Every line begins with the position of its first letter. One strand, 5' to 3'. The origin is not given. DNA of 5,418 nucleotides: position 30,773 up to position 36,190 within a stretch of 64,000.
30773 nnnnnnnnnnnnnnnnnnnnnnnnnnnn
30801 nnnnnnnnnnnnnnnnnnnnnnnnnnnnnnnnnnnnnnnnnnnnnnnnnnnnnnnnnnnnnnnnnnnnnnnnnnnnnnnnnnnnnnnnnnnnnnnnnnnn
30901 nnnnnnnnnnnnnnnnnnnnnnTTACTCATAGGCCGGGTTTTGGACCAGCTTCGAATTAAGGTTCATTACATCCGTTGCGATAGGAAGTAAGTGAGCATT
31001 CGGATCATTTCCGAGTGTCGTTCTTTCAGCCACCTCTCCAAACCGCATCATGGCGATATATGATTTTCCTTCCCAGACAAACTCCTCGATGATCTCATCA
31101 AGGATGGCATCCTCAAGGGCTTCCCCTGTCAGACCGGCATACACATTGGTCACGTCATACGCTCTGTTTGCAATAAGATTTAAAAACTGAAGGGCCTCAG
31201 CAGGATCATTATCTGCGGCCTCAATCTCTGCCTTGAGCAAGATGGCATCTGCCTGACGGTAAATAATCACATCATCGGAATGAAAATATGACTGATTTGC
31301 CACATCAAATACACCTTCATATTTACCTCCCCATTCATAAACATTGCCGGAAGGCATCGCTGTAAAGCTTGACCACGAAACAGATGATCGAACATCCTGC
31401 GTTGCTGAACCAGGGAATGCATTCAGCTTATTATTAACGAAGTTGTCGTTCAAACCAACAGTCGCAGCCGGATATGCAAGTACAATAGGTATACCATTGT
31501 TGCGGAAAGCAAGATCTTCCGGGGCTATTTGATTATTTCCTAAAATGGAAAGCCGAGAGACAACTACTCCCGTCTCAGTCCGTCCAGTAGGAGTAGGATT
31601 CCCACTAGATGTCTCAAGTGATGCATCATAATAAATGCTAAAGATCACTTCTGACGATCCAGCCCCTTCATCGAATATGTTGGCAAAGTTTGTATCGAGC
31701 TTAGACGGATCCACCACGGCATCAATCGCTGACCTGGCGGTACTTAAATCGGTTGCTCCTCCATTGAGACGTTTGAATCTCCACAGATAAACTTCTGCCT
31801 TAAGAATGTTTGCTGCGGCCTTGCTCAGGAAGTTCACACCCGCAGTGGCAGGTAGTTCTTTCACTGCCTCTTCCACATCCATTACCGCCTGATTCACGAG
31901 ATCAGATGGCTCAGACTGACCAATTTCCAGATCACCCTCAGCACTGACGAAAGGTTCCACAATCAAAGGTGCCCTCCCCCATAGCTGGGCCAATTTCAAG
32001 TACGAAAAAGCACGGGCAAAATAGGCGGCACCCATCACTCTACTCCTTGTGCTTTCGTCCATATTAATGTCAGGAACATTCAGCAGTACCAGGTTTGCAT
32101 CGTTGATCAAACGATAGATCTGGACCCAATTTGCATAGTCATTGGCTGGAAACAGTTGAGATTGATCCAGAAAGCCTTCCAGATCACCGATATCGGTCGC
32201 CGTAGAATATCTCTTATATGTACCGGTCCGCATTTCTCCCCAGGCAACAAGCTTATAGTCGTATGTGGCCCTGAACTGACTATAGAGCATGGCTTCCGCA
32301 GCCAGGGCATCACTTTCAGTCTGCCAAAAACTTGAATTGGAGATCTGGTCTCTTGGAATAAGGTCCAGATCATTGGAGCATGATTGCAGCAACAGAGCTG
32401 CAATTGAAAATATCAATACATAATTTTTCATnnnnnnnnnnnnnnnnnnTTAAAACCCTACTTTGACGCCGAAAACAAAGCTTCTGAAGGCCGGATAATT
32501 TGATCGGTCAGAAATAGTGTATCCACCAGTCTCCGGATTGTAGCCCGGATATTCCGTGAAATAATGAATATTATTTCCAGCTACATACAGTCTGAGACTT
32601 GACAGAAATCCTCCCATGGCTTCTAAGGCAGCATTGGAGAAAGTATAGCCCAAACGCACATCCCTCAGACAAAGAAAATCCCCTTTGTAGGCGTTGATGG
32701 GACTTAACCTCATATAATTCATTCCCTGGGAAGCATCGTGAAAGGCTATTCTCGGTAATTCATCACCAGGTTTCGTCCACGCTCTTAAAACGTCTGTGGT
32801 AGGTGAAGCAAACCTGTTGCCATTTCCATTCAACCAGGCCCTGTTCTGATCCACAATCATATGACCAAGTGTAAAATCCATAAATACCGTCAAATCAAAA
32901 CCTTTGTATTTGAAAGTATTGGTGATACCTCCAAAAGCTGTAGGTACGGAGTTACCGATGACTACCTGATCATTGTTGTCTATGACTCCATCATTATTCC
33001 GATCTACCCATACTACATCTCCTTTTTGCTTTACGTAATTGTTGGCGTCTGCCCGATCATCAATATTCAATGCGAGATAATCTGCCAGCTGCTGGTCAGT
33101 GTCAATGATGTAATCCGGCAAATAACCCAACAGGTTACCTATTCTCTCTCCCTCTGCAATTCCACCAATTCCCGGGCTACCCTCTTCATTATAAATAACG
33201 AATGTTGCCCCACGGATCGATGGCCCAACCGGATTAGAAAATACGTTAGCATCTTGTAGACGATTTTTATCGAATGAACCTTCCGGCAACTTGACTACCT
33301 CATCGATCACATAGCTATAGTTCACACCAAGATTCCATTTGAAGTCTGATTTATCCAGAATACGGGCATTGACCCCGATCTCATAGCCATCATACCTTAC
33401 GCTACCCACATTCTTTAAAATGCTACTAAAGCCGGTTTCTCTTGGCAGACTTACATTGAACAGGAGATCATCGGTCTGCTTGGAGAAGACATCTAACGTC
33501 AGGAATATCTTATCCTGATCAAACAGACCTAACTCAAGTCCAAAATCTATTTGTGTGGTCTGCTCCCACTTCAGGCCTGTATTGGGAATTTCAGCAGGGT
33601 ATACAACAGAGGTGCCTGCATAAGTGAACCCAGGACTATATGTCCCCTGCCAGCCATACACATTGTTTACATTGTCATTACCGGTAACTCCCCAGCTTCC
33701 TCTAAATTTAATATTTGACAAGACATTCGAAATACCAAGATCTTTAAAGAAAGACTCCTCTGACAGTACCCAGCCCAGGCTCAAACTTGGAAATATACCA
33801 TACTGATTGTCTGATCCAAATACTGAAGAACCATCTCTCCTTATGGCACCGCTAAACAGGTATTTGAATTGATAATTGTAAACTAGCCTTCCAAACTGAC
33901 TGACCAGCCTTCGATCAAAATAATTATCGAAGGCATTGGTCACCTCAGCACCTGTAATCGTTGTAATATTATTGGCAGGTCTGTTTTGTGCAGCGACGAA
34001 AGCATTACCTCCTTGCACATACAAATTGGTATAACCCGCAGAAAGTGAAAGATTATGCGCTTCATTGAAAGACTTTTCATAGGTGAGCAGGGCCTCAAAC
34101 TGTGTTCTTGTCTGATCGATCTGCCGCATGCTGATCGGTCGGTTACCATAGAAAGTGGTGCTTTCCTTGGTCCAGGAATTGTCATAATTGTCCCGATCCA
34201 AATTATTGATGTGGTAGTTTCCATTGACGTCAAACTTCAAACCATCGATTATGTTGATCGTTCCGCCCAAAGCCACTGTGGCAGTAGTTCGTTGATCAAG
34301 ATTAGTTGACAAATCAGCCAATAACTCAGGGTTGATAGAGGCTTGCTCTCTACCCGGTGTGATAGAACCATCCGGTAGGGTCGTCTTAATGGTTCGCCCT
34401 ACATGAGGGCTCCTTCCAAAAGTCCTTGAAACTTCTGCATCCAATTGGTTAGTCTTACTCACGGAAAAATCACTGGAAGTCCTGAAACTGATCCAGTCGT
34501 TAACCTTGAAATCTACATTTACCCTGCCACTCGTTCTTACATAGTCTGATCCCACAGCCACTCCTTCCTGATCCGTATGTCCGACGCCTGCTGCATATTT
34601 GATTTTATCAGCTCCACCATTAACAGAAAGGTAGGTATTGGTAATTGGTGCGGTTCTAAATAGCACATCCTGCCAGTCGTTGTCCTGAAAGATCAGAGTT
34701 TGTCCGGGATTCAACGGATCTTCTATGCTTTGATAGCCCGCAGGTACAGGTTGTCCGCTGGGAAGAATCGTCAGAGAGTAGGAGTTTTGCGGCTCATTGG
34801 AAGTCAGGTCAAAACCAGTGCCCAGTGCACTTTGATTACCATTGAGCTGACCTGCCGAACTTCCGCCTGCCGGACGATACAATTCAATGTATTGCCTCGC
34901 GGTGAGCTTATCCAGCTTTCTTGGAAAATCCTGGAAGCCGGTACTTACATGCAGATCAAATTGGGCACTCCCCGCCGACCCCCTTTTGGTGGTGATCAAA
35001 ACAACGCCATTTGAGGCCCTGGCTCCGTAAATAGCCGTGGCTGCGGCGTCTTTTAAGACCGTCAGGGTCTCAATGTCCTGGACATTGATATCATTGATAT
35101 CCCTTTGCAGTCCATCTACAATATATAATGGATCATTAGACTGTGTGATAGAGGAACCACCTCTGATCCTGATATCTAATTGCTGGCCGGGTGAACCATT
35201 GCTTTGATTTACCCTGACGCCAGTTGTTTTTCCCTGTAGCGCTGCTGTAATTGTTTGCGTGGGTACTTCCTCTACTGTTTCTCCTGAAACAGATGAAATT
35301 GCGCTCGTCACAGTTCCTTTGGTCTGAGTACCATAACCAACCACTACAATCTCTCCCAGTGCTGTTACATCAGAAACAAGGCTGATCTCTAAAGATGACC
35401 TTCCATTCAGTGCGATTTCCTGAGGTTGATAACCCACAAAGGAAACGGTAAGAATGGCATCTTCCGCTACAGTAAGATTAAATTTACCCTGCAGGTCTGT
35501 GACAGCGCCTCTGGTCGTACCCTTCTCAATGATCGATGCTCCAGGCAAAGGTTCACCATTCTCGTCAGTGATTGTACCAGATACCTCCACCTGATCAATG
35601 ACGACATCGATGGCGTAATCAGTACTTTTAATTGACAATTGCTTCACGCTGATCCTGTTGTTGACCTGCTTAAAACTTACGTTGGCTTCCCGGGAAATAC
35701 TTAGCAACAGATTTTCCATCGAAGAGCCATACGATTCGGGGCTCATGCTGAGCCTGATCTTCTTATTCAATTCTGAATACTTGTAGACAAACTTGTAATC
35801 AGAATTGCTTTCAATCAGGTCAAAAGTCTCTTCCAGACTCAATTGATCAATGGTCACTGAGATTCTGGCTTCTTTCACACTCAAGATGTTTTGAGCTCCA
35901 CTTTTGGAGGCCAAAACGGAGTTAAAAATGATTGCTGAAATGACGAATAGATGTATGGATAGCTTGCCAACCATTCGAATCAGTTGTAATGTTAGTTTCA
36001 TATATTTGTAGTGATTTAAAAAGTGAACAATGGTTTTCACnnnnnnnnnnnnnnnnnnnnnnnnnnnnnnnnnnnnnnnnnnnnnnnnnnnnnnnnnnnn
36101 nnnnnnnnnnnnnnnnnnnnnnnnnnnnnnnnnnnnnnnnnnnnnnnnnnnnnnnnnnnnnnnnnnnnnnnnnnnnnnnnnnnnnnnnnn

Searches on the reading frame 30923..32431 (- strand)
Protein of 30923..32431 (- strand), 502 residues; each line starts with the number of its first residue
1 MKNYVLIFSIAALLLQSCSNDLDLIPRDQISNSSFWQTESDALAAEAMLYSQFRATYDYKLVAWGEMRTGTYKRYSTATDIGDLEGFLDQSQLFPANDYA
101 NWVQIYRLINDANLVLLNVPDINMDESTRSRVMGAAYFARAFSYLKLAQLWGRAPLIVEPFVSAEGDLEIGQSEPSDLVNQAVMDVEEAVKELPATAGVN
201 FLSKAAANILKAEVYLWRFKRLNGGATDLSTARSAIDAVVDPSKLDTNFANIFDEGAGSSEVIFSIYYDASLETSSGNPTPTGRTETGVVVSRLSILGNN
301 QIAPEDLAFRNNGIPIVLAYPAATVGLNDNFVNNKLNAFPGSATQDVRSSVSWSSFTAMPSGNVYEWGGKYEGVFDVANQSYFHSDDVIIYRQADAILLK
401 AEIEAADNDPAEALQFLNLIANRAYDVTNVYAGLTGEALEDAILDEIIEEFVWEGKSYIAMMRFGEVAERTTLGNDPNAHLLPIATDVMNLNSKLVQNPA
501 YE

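Call 7: search_protein_families(library=pfam, proteins=[window:30923-32431:-], max_evalue=0.001)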
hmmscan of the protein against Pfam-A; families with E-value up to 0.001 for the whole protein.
window:30923-32431:- (502 aa): 2 families
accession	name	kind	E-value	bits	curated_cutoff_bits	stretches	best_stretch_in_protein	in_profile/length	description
PF14322.12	SusD-like_3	-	9.8e-16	59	27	1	57-216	33-191/191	Starch-binding associating with outer membrane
PF07980.17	SusD_RagB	-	1.7e-09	38.2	23.1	1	380-471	148-241/297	SusD family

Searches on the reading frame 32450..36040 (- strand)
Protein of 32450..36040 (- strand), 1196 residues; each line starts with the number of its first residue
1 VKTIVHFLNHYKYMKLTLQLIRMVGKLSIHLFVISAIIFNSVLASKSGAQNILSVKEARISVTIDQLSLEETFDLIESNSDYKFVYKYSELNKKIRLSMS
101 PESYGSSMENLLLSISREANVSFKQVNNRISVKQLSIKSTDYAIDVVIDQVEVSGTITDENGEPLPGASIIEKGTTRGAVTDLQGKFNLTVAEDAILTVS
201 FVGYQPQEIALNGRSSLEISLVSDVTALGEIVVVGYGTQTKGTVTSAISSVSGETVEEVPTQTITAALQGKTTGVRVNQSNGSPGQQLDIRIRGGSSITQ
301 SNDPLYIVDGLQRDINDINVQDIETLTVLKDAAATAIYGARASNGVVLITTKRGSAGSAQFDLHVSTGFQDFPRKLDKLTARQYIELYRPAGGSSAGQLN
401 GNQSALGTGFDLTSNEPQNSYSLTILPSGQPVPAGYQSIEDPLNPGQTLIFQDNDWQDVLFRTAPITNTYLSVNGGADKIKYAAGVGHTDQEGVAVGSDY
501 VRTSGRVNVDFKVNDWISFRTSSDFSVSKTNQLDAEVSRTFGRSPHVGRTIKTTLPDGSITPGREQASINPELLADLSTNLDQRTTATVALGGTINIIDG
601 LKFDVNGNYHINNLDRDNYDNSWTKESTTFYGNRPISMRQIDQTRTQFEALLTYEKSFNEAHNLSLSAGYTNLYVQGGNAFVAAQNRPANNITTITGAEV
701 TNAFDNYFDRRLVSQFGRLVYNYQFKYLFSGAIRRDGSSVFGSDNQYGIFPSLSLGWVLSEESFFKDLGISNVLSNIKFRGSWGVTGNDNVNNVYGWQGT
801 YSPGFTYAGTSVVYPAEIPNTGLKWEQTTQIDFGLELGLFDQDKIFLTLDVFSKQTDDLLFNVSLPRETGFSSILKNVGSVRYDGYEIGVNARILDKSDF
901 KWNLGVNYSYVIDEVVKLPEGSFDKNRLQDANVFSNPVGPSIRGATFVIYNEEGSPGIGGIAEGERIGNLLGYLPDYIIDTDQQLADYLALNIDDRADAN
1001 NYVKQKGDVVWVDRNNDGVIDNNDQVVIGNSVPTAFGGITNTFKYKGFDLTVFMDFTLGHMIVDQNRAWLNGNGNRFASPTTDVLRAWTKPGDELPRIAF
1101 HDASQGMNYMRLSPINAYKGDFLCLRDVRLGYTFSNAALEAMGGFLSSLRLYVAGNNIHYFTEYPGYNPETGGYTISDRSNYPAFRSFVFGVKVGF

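Call 7: search_protein_families(library=pfam, proteins=[window:32450-36040:-], max_evalue=0.001)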
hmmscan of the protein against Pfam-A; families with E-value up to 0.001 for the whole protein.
window:32450-36040:- (1196 aa): 3 families
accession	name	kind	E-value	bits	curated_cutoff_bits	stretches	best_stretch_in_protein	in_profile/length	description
PF13715.12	CarbopepD_reg_2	-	3.9e-19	68.9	32.2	1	153-233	1-88/88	CarboxypepD_reg-like domain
PF07715.20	Plug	-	1.8e-17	64.2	23.9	1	243-346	4-107/107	TonB-dependent Receptor Plug Domain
PF13620.12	CarboxypepD_reg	-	7.3e-11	42.7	32.3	1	153-209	2-64/82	Carboxypeptidase regulatory-like domain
